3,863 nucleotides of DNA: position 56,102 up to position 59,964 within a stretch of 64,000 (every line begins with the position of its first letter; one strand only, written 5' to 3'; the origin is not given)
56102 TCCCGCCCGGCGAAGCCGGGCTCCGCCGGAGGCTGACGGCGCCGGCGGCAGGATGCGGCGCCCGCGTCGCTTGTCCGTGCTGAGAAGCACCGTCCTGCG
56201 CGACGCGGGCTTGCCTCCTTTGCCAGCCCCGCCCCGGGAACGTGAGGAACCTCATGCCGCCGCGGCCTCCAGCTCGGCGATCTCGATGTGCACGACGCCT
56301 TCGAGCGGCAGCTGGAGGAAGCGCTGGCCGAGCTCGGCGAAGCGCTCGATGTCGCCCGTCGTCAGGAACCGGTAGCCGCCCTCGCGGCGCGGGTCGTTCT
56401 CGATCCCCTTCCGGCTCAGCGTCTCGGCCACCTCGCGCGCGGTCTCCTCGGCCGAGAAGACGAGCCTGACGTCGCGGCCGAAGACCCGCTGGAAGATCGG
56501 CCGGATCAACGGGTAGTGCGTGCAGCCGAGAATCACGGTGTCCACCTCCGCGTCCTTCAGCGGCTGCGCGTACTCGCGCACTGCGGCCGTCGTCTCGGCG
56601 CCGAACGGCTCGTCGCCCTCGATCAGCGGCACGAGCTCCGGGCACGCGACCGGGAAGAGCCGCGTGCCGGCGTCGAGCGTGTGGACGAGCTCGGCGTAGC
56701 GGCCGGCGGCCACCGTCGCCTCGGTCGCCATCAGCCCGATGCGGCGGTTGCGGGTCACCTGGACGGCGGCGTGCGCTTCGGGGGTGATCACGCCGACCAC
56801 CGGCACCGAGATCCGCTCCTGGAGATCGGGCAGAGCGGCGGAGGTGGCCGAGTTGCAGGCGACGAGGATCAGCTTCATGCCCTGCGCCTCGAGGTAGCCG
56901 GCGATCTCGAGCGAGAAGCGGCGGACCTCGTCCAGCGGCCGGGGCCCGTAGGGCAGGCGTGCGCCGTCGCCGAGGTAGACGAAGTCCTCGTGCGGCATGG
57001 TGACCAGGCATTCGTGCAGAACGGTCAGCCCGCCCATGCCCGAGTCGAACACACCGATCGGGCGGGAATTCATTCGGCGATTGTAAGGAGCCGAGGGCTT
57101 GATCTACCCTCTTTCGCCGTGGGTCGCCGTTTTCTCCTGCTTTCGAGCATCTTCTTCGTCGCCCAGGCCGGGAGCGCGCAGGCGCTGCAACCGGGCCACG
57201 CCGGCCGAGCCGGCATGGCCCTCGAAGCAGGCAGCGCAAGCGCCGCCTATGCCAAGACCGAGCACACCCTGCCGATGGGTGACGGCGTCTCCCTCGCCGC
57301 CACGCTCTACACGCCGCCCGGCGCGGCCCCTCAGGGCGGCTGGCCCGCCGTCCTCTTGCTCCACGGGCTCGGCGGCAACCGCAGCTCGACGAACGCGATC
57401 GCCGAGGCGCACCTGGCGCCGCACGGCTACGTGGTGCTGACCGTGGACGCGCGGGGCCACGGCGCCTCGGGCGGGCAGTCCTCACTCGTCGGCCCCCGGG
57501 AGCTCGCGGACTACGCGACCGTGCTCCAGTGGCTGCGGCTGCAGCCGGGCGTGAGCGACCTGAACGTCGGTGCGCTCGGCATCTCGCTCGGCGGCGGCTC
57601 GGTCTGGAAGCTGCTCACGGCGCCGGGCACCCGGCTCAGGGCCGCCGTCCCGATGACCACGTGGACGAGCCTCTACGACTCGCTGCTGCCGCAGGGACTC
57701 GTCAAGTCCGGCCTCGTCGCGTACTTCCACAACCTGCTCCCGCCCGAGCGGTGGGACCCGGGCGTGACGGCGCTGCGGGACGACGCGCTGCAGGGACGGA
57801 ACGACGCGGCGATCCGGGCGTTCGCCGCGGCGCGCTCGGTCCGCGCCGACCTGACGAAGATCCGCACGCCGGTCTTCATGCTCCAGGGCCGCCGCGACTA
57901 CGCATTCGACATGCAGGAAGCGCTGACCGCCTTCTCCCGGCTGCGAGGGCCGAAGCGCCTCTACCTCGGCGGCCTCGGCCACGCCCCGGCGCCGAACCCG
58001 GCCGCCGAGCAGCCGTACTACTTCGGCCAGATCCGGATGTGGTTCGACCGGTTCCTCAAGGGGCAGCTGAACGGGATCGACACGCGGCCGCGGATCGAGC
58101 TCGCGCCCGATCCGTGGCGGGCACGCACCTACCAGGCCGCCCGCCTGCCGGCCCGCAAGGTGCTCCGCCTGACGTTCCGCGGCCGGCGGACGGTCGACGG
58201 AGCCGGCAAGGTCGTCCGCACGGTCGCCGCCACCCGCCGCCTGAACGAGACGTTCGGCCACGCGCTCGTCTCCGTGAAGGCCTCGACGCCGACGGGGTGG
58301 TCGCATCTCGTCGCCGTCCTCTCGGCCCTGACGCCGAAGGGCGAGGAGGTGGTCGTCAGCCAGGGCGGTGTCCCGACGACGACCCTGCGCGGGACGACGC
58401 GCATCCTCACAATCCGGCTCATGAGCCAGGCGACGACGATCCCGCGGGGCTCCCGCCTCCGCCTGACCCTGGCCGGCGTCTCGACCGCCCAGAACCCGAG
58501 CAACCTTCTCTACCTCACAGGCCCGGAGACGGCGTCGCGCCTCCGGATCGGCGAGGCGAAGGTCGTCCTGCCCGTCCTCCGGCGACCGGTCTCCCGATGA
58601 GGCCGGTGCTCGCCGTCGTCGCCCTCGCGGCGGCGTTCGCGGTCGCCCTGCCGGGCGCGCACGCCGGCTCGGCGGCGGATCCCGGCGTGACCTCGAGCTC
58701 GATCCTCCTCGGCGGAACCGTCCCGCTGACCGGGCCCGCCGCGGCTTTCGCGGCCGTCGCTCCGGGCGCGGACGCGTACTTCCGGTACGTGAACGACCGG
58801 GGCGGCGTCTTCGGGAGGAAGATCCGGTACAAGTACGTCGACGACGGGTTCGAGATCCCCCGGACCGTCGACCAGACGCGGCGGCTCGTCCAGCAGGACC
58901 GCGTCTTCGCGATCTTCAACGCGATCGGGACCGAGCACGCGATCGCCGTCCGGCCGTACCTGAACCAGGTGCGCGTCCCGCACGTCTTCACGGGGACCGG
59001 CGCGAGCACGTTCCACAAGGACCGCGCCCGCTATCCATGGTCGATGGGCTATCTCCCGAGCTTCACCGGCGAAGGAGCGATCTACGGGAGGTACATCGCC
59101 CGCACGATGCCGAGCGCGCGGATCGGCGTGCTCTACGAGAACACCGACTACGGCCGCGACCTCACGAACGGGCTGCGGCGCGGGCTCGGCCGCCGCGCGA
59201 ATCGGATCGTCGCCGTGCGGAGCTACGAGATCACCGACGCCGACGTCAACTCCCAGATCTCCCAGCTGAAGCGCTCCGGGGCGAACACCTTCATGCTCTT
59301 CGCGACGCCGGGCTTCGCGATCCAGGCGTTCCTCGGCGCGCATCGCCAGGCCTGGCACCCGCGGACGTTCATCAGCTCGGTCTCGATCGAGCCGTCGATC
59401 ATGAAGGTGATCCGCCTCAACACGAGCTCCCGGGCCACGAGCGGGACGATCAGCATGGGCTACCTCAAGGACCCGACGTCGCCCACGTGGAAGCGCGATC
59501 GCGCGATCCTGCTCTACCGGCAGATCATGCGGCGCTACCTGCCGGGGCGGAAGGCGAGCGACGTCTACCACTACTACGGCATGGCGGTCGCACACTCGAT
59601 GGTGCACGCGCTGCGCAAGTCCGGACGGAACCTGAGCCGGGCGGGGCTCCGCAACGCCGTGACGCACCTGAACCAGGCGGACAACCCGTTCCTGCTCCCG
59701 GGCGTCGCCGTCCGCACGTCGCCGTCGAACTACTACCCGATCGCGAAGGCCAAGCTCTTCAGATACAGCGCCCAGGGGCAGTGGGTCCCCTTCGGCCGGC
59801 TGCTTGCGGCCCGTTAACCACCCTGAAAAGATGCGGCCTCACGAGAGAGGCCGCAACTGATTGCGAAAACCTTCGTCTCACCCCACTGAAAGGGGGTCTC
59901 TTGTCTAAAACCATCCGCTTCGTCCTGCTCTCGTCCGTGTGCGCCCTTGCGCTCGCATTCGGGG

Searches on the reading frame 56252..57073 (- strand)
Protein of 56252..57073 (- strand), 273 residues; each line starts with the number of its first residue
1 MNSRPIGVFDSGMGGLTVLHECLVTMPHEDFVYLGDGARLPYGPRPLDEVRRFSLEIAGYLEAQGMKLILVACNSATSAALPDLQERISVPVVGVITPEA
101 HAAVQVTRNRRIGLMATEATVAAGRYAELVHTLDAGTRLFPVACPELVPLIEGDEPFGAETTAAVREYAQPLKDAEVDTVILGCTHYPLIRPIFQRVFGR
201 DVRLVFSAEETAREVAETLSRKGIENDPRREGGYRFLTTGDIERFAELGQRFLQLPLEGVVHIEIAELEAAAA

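Call 69: search_protein_families(library=pfam, proteins=[window:56252-57073:-], max_evalue=0.0001)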
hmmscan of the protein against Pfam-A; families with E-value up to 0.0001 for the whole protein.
window:56252-57073:- (273 aa): 1 family
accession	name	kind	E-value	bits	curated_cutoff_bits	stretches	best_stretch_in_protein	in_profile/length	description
PF01177.27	Asp_Glu_race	-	9.1e-25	88.1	31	1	32-213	31-209/211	Asp/Glu/Hydantoin racemase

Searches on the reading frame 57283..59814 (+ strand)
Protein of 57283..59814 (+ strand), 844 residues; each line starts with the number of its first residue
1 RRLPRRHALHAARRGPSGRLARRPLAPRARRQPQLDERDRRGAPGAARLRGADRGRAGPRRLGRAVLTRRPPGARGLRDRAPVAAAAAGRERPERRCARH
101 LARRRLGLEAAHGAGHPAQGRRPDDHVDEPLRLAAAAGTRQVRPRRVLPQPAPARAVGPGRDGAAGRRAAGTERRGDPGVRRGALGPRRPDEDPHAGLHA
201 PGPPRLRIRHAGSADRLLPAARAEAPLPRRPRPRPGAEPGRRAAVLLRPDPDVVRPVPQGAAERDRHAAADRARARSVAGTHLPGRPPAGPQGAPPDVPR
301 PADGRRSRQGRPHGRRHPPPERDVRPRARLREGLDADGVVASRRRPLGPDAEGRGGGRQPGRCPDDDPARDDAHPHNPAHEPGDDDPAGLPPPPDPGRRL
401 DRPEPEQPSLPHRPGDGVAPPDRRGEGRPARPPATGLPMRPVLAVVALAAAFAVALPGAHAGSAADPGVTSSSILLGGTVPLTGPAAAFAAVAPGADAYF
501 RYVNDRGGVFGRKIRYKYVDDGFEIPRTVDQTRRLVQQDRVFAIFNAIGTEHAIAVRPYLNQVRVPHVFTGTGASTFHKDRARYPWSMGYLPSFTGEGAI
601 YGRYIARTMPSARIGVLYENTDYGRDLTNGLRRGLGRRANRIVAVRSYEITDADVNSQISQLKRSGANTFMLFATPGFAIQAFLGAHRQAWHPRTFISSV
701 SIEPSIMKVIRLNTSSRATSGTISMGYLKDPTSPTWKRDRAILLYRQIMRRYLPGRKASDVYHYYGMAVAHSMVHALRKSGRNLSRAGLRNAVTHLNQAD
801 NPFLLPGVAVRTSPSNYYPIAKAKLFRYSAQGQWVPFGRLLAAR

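Call 75: search_protein_families(library=pfam, proteins=[window:57283-59814:+], max_evalue=0.0001)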
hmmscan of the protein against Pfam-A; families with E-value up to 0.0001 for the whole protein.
window:57283-59814:+ (844 aa): 2 families
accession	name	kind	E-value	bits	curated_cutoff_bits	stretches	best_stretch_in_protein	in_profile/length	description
PF13458.12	Peripla_BP_6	-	1.6e-40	140.3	31.7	1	476-803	4-317/343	Periplasmic binding protein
PF01094.35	ANF_receptor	-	3.4e-10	39.9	25.4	1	502-789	12-298/353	Receptor family ligand binding region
